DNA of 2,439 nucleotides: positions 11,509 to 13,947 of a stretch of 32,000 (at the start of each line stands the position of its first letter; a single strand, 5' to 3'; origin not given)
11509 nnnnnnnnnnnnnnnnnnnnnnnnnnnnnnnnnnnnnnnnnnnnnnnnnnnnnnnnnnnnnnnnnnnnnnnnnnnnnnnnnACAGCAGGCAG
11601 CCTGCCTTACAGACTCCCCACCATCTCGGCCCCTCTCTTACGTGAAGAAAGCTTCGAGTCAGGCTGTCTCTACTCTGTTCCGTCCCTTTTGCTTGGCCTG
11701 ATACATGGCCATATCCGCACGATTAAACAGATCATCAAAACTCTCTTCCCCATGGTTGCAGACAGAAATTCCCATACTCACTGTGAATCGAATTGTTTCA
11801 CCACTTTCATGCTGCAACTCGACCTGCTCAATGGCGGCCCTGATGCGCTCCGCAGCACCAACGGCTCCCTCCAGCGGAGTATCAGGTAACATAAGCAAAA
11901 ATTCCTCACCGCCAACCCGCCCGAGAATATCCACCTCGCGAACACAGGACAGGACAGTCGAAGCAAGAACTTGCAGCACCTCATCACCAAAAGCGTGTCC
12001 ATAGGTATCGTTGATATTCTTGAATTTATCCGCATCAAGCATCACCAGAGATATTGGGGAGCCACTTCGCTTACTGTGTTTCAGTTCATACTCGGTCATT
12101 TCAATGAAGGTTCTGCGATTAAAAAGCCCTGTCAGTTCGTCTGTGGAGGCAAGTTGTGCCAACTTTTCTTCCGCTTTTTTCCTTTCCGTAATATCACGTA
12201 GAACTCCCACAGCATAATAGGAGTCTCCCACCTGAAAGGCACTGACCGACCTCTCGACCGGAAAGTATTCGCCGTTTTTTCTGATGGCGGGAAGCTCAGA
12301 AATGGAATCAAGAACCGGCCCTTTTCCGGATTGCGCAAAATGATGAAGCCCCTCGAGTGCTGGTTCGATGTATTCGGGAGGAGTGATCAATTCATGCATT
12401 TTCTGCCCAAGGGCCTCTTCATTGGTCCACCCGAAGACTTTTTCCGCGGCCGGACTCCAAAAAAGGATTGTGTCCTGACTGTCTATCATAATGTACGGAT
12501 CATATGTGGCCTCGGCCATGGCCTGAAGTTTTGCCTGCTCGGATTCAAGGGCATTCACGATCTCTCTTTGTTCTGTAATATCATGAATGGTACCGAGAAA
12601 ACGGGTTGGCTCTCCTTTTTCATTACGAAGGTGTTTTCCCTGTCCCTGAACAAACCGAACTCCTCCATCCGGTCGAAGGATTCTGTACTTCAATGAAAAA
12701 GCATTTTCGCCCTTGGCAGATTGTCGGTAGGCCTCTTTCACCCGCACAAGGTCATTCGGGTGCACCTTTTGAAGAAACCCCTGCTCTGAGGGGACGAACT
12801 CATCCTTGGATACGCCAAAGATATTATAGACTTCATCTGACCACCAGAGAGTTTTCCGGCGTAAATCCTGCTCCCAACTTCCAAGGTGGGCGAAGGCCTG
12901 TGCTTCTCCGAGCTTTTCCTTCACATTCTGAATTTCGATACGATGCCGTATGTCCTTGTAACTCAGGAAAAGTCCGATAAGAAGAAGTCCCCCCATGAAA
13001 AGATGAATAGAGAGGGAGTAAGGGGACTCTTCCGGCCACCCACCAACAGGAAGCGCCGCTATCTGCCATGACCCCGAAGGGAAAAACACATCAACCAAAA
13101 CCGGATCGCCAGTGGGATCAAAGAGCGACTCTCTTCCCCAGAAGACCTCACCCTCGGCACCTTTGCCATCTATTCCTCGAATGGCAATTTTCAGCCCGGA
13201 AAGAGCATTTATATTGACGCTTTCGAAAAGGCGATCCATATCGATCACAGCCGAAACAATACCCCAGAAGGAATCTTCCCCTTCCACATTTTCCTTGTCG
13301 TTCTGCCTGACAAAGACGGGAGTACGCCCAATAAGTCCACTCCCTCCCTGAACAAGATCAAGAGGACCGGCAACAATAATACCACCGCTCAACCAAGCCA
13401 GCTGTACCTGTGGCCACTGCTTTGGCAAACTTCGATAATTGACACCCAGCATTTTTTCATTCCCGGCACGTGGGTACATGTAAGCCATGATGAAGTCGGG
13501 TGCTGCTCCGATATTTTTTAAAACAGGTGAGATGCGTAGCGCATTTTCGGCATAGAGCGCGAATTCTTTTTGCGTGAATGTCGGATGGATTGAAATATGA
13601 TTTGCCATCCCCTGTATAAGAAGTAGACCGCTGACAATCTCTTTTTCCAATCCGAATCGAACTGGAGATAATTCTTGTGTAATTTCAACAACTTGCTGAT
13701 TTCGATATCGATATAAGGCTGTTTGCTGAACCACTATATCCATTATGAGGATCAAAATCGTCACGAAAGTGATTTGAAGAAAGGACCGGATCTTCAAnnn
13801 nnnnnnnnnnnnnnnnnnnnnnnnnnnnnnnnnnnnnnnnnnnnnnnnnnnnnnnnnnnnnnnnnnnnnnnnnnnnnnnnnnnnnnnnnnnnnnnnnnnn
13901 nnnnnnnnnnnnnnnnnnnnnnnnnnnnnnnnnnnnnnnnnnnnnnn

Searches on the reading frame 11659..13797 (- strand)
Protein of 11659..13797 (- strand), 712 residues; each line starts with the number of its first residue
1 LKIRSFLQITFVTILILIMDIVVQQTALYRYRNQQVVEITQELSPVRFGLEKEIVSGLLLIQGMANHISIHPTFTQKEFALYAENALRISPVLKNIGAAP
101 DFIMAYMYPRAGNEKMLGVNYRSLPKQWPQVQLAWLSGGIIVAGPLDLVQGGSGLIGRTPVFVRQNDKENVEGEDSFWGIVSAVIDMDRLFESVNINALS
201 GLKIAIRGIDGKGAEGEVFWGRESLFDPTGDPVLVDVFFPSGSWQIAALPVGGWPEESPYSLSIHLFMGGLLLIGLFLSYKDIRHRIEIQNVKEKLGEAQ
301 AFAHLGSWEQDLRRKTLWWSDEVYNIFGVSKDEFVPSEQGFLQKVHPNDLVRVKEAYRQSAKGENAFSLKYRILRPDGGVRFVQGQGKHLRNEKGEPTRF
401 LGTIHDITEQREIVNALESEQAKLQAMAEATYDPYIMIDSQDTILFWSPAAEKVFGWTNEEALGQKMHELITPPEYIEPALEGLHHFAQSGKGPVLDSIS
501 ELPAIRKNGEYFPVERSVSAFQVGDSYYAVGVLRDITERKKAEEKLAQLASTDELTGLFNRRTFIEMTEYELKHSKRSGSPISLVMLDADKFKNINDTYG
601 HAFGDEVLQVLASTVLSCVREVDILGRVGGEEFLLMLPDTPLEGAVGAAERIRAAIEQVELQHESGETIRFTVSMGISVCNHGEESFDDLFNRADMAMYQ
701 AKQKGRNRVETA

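Call 17: search_protein_families(library=pfam, proteins=[window:11659-13797:-], max_evalue=0.001)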
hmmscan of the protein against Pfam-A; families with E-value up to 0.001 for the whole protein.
window:11659-13797:- (712 aa): 7 families
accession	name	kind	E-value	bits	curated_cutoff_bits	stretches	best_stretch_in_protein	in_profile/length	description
PF00990.26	GGDEF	-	6.1e-50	169.6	23.8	1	550-708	1-161/161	Diguanylate cyclase, GGDEF domain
PF08447.18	PAS_3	-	1e-26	93.4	25.6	2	317-404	2-89/89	PAS fold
PF00989.32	PAS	-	4.6e-21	75.4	22.6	2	423-536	2-113/113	PAS fold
PF13426.13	PAS_9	-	3.6e-20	72.6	27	2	434-538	3-103/103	PAS domain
PF03924.19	CHASE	-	3.5e-17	63.2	25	1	88-218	54-187/189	CHASE domain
PF08448.16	PAS_4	-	1.3e-11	45.1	23.1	1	432-540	5-109/110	PAS fold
PF13188.13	PAS_8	-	3.2e-08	33.6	21.8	1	422-479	1-55/65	PAS domain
